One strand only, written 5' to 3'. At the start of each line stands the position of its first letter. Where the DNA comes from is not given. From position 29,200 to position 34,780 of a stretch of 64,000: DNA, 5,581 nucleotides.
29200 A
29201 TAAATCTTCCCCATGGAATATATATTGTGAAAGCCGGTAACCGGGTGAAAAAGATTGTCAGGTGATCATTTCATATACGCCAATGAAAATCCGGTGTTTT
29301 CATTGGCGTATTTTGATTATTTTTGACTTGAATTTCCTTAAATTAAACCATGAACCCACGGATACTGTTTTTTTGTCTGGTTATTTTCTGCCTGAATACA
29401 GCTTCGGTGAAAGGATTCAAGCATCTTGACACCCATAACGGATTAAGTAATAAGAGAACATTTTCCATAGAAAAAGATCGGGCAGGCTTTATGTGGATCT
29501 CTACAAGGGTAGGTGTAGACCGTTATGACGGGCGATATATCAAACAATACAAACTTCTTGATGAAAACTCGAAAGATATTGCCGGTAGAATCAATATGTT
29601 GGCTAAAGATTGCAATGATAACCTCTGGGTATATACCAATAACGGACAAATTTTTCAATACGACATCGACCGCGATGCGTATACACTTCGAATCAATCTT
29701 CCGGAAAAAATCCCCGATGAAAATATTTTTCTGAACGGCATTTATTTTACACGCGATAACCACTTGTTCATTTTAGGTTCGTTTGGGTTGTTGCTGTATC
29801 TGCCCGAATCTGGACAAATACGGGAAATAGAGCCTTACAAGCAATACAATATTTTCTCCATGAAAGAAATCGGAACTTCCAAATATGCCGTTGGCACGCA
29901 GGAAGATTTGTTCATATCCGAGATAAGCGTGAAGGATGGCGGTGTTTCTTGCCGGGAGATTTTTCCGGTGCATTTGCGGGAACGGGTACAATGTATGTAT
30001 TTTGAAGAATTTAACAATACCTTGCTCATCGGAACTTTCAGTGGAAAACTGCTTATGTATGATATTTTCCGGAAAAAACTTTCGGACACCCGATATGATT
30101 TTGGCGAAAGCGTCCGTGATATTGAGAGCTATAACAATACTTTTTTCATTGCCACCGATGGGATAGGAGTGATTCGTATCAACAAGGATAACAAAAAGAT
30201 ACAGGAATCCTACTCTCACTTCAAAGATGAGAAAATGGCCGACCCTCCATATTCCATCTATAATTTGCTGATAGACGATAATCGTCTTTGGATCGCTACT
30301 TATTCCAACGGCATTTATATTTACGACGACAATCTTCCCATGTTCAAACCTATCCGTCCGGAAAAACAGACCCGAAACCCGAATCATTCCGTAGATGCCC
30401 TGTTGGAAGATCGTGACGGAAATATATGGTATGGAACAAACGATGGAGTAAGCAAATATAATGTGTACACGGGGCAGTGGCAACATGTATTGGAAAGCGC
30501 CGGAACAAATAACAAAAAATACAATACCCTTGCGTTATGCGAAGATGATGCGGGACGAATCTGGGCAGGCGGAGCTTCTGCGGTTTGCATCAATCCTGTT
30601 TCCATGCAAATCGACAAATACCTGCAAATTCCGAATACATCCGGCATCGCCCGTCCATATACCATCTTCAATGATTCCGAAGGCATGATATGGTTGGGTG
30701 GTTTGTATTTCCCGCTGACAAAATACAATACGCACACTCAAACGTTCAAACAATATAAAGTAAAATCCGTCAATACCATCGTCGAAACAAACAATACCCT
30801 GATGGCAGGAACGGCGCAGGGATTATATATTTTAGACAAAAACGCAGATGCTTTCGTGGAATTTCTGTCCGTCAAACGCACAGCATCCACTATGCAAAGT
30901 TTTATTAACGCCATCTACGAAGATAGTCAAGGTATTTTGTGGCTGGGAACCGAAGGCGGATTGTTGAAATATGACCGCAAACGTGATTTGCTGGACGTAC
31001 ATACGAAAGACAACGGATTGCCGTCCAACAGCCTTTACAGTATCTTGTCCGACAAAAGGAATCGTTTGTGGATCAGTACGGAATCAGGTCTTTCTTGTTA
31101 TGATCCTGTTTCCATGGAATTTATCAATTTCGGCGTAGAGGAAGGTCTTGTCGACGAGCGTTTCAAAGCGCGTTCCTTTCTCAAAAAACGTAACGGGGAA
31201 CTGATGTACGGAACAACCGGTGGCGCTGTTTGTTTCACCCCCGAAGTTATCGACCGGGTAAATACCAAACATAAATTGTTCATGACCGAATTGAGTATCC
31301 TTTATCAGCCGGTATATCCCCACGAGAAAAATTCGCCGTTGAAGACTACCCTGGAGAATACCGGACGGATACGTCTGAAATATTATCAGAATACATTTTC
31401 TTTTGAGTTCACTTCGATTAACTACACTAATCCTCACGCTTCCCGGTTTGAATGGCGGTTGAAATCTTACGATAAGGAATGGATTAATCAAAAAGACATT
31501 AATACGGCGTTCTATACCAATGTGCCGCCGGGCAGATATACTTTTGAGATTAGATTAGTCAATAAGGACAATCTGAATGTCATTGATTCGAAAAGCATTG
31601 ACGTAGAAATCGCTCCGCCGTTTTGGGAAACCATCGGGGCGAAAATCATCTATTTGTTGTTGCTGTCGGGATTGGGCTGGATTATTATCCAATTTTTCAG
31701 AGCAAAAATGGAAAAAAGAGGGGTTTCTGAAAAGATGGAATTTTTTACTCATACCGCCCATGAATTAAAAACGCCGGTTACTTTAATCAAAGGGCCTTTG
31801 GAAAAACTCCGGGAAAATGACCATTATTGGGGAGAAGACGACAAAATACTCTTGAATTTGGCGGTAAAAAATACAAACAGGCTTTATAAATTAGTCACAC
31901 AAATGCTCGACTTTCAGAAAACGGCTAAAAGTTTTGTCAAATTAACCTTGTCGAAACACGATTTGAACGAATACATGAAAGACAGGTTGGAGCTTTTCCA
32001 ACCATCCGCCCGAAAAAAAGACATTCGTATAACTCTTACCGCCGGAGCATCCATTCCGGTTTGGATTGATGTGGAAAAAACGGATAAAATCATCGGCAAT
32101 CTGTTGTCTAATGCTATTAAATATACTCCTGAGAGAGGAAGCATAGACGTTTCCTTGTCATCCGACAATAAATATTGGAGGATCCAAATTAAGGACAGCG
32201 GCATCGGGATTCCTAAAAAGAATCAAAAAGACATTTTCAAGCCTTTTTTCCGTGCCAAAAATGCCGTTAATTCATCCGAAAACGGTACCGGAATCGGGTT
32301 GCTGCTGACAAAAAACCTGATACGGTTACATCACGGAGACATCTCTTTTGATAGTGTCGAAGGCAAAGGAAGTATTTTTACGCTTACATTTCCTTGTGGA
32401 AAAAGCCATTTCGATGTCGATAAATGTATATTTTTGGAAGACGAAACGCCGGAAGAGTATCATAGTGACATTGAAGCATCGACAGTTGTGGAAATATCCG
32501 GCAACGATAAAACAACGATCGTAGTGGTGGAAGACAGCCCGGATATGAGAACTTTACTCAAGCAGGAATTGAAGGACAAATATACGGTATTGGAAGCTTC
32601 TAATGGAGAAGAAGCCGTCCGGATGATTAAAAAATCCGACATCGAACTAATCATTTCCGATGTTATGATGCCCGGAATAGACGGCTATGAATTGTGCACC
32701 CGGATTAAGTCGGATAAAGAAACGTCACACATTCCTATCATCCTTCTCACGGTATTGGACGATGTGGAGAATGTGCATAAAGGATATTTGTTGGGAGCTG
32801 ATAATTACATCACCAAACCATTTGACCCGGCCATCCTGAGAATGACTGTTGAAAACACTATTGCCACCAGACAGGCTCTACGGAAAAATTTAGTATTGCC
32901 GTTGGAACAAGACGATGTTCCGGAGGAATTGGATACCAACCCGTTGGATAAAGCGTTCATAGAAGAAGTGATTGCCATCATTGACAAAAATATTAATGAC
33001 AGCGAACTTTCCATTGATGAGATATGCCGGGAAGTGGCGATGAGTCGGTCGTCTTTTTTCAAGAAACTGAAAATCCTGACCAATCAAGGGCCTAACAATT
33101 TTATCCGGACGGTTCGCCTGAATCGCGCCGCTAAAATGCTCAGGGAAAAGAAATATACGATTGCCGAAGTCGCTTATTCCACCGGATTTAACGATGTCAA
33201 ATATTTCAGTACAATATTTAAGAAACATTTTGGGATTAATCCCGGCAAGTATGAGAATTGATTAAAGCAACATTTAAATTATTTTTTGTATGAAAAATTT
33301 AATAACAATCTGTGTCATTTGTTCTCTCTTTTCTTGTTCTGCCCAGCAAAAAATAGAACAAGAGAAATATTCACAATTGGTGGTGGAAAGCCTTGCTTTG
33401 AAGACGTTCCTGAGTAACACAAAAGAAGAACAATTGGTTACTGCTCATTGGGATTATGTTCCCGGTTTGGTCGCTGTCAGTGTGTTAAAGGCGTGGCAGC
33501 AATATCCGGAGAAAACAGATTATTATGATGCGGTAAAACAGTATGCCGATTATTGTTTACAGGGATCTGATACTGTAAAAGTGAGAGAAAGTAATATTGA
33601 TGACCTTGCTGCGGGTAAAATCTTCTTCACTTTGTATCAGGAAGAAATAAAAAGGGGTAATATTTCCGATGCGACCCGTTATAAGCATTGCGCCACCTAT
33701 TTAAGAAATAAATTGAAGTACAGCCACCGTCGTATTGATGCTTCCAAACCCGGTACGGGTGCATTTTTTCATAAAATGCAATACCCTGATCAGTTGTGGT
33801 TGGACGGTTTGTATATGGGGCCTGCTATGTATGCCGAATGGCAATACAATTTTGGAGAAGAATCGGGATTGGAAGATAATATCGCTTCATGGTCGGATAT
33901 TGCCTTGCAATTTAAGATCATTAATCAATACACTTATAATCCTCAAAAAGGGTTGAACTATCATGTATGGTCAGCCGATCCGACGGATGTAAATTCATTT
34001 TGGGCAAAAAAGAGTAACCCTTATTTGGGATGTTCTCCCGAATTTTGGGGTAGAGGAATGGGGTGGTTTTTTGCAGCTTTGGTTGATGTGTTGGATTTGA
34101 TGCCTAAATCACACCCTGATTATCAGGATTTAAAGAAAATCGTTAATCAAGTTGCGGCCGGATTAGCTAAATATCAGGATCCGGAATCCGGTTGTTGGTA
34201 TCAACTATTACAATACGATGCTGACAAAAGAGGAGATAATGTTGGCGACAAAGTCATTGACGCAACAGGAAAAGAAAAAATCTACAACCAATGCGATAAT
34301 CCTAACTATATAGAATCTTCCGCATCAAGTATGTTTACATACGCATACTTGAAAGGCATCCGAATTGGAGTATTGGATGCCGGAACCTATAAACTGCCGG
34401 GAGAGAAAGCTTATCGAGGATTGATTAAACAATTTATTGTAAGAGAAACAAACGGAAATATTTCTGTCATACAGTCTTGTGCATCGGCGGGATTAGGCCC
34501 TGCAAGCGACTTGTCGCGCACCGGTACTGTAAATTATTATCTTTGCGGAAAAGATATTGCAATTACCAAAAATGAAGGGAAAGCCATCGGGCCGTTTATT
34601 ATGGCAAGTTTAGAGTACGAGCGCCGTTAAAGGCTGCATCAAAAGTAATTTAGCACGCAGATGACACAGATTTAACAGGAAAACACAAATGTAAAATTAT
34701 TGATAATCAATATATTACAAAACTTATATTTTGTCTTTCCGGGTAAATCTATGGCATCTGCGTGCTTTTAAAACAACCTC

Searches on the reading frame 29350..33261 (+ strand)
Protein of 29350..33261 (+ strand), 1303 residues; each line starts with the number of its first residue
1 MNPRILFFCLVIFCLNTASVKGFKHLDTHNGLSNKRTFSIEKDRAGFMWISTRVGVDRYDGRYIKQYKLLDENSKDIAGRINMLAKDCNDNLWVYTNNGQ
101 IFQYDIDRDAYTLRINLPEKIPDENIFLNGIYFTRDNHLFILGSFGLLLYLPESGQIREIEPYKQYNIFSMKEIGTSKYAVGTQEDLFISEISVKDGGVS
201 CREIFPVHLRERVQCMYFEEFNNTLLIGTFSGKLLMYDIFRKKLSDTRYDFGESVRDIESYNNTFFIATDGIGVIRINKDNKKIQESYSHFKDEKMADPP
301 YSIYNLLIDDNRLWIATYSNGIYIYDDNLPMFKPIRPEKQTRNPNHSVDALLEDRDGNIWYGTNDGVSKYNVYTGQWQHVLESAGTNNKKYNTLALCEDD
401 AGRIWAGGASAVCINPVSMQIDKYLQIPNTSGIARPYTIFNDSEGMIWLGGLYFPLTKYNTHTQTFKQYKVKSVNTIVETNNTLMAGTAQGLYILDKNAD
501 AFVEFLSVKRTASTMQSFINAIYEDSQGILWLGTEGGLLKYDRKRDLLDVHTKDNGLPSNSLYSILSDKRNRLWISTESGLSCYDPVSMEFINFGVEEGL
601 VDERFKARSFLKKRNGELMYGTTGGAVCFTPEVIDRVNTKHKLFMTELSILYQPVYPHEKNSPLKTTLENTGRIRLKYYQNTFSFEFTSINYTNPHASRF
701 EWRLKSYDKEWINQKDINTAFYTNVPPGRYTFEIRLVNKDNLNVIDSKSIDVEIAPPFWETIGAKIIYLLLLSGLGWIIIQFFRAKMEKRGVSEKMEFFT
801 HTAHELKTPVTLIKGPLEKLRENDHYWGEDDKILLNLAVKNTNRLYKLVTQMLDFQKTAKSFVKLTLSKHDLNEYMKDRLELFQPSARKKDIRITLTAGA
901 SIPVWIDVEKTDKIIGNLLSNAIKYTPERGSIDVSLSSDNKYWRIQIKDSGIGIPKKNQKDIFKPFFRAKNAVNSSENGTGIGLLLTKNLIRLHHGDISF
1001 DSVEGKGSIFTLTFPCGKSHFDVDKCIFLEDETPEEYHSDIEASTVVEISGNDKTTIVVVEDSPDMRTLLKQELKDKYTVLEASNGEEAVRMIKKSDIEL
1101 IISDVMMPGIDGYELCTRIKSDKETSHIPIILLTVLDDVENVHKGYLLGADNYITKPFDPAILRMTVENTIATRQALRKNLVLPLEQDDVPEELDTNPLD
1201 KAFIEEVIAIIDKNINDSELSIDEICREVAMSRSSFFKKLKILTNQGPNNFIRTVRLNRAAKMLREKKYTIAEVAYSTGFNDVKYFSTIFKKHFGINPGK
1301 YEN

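Call 4: search_protein_families(library=pfam, proteins=[window:29350-33261:+], max_evalue=0.01)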
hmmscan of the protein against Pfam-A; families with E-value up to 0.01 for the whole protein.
window:29350-33261:+ (1303 aa): 14 families
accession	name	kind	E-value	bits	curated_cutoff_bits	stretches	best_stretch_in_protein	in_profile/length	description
PF07494.17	Reg_prop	-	3.3e-28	94.5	20.4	3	517-536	5-24/24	Two component regulator propeller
PF00072.30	Response_reg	-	3.7e-27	95.1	30.2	1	1057-1166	1-109/111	Response regulator receiver domain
PF02518.31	HATPase_c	-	3.4e-26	92.3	26.4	1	910-1016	5-109/111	Histidine kinase-, DNA gyrase B-, and HSP90-like ATPase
PF12833.13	HTH_18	-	8.5e-19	68.1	33.6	1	1225-1302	1-78/80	Helix-turn-helix domain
PF07495.19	Y_Y_Y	-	1.6e-14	54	26.6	1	691-754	1-64/65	Y_Y_Y domain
PF00165.29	HTH_AraC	-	9.7e-11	42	26.6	1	1268-1297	8-36/42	Bacterial regulatory helix-turn-helix proteins, AraC family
PF00512.31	HisKA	-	1.8e-09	38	26.9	1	795-857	2-62/66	His Kinase A (phospho-acceptor) domain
PF08450.18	SGL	-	4.8e-06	26.8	26.3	0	456-541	24-110/246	SMP-30/Gluconolactonase/LRE-like region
PF23748.1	Beta-prop_LRRK2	-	6.7e-06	25.8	26.9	0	181-255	33-107/359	LRRK2 beta propeller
PF14870.12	PSII_BNR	-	0.00017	21.4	27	0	27-149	180-300/303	Photosynthesis system II assembly factor YCF48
PF21544.3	PorZ_N_b_propeller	-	0.001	19.8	27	0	253-324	79-140/154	TSS9, PorZ, N-terminal beta-propeller domain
PF00780.28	CNH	-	0.0029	18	26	0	179-239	5-60/255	CNH domain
PF13581.12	HATPase_c_2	-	0.0038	17.7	27.4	1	918-994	39-112/127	Histidine kinase-like ATPase domain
PF05131.20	Pep3_Vps18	-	0.0072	15.8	23.1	0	88-236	23-186/353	Pep3/Vps18/deep orange beta-propeller domain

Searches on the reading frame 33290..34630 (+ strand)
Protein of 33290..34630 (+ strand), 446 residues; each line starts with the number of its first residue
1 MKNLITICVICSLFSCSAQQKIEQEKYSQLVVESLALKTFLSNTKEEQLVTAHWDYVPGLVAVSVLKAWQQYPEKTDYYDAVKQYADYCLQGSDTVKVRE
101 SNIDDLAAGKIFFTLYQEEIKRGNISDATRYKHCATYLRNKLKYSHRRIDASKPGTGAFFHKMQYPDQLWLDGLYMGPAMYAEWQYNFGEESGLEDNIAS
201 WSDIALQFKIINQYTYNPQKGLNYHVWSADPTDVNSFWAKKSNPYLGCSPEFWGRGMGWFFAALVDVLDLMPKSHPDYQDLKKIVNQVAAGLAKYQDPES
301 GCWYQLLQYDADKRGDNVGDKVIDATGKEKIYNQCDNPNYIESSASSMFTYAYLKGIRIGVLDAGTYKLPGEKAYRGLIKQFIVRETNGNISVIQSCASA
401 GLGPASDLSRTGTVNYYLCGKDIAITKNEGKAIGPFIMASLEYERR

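Call 4: search_protein_families(library=pfam, proteins=[window:33290-34630:+], max_evalue=0.01)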
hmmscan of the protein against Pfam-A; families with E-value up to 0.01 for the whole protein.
window:33290-34630:+ (446 aa): 1 family
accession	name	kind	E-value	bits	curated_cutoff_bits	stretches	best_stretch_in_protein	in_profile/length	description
PF07470.19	Glyco_hydro_88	-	2.4e-64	218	26.6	2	50-311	23-256/352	Glycosyl Hydrolase Family 88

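Call 11: search_protein_families(library=ncbifam, proteins=[window:33290-34630:+], max_evalue=0.1)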
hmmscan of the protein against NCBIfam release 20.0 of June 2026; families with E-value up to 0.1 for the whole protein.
window:33290-34630:+ (446 aa): 1 family
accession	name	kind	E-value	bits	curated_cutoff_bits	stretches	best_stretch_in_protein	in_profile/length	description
NF051900.1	BetGalacBglBAgro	equivalog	6.3e-14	51.7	420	2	165-308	116-239/333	beta-galactosidase BglB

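Call 23: search_solved_structures(query=window:33290-34630:+, max_evalue=0.00001)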
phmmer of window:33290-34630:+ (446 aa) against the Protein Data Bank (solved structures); distinct sequences matched with E-value up to 0.00001: 5.
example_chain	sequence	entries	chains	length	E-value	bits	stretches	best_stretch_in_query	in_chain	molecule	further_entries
4wu0_A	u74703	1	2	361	2.7e-55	191.5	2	26-313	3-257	Similar to yteR (Bacilus subtilis)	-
1nc5_A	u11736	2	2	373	6.1e-43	150.8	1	33-315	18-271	hypothetical protein yTER | Putative glycosyl hydrolase yteR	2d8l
2gh4_A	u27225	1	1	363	3.5e-42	148.3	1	33-315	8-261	Putative glycosyl hydrolase yteR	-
4q88_A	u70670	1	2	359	5.1e-07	32.3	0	249-305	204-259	Uncharacterized protein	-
3qwt_A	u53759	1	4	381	7.6e-07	31.8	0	251-308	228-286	Putative GH105 family protein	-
